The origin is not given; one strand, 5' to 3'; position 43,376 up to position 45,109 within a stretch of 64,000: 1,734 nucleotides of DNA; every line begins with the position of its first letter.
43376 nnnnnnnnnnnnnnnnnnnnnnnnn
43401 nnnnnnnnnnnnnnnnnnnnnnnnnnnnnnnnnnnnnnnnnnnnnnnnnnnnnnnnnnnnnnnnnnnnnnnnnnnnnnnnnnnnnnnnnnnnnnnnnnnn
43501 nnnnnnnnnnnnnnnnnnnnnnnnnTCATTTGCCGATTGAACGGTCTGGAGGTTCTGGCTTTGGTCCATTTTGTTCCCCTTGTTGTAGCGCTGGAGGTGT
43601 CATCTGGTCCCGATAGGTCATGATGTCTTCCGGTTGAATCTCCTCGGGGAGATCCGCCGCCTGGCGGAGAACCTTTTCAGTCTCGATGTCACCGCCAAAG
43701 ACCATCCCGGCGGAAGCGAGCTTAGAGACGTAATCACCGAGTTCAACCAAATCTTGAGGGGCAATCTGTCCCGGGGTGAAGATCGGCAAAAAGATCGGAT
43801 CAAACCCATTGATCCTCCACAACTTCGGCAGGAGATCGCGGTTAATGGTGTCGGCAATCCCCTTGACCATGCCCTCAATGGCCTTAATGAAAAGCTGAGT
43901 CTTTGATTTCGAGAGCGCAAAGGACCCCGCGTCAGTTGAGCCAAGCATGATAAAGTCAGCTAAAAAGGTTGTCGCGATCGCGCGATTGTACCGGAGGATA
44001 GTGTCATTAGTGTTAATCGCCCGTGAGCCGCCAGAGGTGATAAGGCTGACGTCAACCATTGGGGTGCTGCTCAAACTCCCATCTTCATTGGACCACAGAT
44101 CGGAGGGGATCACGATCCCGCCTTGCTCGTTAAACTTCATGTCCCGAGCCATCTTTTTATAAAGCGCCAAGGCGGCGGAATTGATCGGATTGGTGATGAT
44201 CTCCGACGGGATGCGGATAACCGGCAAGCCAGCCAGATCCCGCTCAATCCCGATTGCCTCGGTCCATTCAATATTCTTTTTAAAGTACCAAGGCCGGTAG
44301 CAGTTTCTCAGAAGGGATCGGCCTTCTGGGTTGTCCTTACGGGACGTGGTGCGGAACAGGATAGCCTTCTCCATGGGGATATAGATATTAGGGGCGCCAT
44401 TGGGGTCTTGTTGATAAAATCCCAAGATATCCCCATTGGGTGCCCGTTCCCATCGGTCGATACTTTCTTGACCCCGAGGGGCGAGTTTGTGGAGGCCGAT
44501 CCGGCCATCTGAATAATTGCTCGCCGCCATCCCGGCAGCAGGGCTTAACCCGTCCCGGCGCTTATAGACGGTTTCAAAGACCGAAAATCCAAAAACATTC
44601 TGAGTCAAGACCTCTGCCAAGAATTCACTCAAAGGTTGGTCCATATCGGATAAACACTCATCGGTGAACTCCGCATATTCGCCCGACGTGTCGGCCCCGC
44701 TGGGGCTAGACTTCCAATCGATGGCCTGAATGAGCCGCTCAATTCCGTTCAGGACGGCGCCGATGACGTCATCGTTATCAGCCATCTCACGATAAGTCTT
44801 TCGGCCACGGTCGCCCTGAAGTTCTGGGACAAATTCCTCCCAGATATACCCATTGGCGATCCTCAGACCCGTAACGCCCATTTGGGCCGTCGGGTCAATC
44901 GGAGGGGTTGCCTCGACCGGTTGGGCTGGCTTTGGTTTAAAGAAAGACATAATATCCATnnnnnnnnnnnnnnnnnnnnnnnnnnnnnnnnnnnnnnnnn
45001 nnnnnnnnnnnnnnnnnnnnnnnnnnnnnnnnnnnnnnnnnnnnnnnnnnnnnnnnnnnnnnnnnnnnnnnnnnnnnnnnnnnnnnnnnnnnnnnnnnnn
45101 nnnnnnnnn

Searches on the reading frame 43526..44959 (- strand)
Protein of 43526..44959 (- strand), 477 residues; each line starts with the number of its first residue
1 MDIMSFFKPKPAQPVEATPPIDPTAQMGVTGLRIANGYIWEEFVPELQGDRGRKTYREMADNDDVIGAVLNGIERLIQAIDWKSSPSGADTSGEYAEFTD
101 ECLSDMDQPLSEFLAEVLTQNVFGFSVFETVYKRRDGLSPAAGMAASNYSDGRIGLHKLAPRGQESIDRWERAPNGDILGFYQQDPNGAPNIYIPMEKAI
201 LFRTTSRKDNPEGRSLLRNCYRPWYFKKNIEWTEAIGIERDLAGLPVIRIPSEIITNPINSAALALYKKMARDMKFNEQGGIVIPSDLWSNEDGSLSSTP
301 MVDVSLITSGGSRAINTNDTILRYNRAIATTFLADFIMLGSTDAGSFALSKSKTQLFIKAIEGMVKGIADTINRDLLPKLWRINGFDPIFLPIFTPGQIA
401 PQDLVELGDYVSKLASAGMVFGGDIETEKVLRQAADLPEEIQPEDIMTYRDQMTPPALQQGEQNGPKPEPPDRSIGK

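Call 20: search_protein_families(library=pfam, proteins=[window:43526-44959:-], max_evalue=0.01)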
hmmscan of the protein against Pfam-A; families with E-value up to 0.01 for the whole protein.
window:43526-44959:- (477 aa): 2 families
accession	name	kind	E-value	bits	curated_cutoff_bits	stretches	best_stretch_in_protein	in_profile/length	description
PF06074.18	Portal_Mu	-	2.3e-32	113.1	23.9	1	55-424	3-324/336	Portal protein of Mu bacteriophage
PF21919.2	P23-45_portal_barrel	-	0.00013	21.2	27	1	42-339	45-336/448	Phage P23-45 portal protein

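Call 69: search_dna_similar(query=window:43526-44959:-, collection=phages, mode=protein, max_rows=12)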
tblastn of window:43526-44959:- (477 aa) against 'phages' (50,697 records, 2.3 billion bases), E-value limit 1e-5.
Records with a match: 1700; places in all: 1703; records where one place covers at least 80% of the query: 1230.
Best place of each record, by identity: <60% 1700.
By first word of the organism name: Escherichia 343; Pseudomonas 234; Gordonia 175; Mycobacterium 139; Rheinheimera 115; Salmonella 105; Vibrio 101; Arthrobacter 99; Klebsiella 49; Acinetobacter 44; and 52 more.
By host as written in the record: Gordonia terrae 3612 143; - 116; Rheinheimera sp. BAL341 115; Escherichia coli 100; Pseudomonas aeruginosa 73; Mycobacterium smegmatis mc2 155 67; Arthrobacter sp. ATCC 21022 65; Escherichia coli K-12 MG1655 50; and 384 more.
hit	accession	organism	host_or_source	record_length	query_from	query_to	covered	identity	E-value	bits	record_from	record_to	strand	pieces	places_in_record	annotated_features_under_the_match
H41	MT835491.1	Bacteriophage sp.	human fecal samples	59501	26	477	95%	39.8%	1e-85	293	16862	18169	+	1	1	record has no annotation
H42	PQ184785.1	Arthrobacter phage Kovu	Arthrobacter globiformis B-2979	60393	9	445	92%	40.3%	1e-87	298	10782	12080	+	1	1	17: portal protein | 16: hypothetical protein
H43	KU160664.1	Arthrobacter phage Salgado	Arthrobacter sp. ATCC 21022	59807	13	455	93%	38.0%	4e-79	274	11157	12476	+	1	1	16: portal protein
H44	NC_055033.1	Arthrobacter phage Salgado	Arthrobacter sp. ATCC 21022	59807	13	455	93%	38.0%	4e-79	274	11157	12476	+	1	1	16: portal protein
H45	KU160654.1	Arthrobacter phage Laroye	Arthrobacter sp. ATCC 21022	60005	13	455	93%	38.0%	4e-79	274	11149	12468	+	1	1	16: portal protein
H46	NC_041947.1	Arthrobacter phage Laroye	Arthrobacter sp. ATCC 21022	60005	13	455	93%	38.0%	4e-79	274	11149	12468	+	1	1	16: portal protein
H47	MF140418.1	Arthrobacter phage LiSara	Arthrobacter sp. ATCC 21022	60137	13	455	93%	38.0%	4e-79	274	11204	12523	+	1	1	16: portal protein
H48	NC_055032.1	Arthrobacter phage LiSara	Arthrobacter sp. ATCC 21022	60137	13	455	93%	38.0%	4e-79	274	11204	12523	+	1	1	16: portal protein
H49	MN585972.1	Arthrobacter phage Edmundo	Arthrobacter sp. ATCC 21022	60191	22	455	91%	38.6%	7e-79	273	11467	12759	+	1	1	16: portal protein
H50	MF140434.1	Arthrobacter phage Wheelbite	Arthrobacter sp. ATCC 21022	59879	22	455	91%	38.1%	3e-78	271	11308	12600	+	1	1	16: portal protein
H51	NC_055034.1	Arthrobacter phage Wheelbite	Arthrobacter sp. ATCC 21022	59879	22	455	91%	38.1%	3e-78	271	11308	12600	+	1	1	16: portal protein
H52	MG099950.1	Arthrobacter phage Waltz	Arthrobacter sp. ATCC 21022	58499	22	439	88%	39.5%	1e-79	275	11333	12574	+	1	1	portal protein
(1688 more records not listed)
